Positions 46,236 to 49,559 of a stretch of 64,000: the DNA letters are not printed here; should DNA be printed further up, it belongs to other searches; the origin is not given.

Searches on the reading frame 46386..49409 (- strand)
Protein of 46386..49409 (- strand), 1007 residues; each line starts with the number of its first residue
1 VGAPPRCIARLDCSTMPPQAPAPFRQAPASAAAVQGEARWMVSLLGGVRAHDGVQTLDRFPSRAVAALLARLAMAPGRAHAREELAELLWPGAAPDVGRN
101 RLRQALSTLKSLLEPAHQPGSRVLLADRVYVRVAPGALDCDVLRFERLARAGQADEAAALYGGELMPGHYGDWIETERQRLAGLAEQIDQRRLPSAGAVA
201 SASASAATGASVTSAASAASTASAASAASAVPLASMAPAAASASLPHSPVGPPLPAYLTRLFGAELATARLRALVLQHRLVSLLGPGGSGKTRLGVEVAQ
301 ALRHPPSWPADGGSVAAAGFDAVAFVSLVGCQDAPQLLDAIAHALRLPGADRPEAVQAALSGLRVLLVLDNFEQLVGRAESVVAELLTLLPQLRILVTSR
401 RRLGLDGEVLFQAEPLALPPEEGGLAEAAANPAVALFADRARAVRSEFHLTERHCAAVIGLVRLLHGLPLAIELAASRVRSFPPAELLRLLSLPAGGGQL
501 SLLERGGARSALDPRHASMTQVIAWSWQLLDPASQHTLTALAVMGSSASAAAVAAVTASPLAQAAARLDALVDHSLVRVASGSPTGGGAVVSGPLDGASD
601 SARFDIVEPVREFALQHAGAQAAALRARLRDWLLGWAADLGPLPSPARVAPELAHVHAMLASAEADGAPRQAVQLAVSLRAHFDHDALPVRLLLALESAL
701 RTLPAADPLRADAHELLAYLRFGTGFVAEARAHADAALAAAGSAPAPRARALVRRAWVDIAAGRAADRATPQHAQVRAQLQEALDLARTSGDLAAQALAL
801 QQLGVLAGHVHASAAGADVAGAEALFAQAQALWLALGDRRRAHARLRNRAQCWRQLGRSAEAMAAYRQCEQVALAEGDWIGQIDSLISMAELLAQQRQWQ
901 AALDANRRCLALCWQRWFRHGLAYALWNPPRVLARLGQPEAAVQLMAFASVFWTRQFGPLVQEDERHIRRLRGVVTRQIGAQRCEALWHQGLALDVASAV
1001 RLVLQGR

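Call 5: search_protein_families(library=pfam, proteins=[window:46386-49409:-], max_evalue=0.01)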
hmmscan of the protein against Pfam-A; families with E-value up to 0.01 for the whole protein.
window:46386-49409:- (1007 aa): 5 families
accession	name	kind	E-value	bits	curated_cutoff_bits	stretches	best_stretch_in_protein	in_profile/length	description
PF00515.34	TPR_1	-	0.00044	20.4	27.8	0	847-869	5-27/34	Tetratricopeptide repeat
PF05729.18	NACHT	-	0.001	19.4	26.7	1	279-402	1-131/167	NACHT domain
PF13401.12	AAA_22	-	0.0012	19.6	27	1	278-390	5-104/130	AAA domain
PF00486.34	Trans_reg_C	-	0.0012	19.3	26.2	1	66-117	11-61/77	Transcriptional regulatory protein, C terminal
PF13424.12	TPR_12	-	0.0024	18.5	30.1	1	847-912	7-74/77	Tetratricopeptide repeat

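Call 6: search_protein_families(library=ncbifam, proteins=[window:46386-49409:-], max_evalue=0.01)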
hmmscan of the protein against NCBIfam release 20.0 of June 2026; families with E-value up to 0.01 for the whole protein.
window:46386-49409:- (1007 aa): 0 families

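Call 87: search_protein_families(library=padloc, proteins=[window:46386-49409:-], max_evalue=0.001)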
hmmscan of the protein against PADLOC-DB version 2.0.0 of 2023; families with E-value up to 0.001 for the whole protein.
window:46386-49409:- (1007 aa): 0 families
